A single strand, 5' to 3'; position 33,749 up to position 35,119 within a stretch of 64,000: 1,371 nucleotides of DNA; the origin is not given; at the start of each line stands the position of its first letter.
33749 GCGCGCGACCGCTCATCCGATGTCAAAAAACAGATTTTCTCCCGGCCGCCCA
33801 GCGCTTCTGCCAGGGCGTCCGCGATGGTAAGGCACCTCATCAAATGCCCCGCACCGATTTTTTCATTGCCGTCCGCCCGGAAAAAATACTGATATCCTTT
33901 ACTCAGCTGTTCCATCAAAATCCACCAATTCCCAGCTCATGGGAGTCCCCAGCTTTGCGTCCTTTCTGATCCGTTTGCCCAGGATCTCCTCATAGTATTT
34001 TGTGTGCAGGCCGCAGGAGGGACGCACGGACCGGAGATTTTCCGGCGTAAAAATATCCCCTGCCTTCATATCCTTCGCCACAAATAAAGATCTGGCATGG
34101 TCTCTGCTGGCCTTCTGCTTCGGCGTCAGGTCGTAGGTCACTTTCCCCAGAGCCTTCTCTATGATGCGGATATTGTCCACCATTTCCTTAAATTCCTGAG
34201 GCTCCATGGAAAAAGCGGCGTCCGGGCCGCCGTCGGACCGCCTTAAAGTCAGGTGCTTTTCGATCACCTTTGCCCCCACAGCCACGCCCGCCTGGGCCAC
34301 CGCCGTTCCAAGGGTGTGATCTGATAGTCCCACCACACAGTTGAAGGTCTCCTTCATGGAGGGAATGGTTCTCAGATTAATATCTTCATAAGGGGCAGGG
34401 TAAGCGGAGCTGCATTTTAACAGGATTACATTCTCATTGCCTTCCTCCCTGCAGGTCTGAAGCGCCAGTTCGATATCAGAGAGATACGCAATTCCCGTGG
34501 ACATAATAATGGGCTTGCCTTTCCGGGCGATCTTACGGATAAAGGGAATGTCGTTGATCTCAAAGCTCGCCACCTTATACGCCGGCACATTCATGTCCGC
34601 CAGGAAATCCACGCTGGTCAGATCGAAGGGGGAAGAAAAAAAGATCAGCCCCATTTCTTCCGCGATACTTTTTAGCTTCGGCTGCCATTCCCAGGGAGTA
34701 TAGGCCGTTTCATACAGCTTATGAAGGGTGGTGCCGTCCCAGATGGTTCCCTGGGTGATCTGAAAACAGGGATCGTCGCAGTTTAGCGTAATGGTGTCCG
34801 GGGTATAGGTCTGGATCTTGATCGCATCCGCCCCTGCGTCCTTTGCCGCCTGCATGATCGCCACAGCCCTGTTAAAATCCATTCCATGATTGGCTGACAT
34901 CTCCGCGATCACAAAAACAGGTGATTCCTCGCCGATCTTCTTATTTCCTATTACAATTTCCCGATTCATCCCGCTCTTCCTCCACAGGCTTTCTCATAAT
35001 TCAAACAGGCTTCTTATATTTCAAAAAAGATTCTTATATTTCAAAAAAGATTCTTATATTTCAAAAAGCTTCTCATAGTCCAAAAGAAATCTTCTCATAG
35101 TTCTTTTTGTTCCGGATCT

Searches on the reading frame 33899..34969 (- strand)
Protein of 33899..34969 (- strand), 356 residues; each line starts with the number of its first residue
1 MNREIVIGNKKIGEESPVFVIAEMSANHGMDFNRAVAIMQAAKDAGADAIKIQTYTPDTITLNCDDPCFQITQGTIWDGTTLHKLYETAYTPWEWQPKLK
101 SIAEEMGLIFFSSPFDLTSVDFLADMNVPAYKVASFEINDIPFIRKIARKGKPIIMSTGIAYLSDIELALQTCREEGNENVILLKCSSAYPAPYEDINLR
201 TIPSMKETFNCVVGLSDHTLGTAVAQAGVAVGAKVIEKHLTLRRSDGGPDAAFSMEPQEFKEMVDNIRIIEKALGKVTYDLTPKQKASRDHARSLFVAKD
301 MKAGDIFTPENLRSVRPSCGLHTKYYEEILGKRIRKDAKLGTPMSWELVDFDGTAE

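Call 4: search_protein_families(library=pfam, proteins=[window:33899-34969:-])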
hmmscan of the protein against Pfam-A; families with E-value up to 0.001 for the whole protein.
window:33899-34969:- (356 aa): 2 families
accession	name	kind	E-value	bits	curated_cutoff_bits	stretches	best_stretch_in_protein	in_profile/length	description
PF03102.20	NeuB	-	7.4e-92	307.6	22.1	1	39-277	2-239/241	NeuB family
PF08666.17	SAF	-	1.2e-10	42.2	21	1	293-347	2-60/63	SAF domain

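Call 5: search_protein_families(library=ncbifam, proteins=[window:33899-34969:-])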
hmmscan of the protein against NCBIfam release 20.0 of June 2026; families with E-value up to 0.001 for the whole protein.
window:33899-34969:- (356 aa): 5 families
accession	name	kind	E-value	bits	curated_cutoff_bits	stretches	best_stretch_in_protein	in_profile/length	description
TIGR03586.1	PseI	equivalog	4.3e-148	492.9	340.25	1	18-344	2-327/327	pseudaminic acid synthase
TIGR03569.1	NeuB_NnaB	equivalog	4.7e-91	305.3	399.65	1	18-341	1-326/329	N-acetylneuraminate synthase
NF006421.0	PRK08673.1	subfamily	1.1e-06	28.2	335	1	99-276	150-335/338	3-deoxy-7-phosphoheptulonate synthase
TIGR01361.1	DAHP_synth_Bsub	equivalog_domain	2.1e-05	24.1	267.75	1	99-269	81-259/260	3-deoxy-7-phosphoheptulonate synthase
NF009933.0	PRK13396.1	subfamily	0.00031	19.8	486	0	118-277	176-344/352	3-deoxy-7-phosphoheptulonate synthase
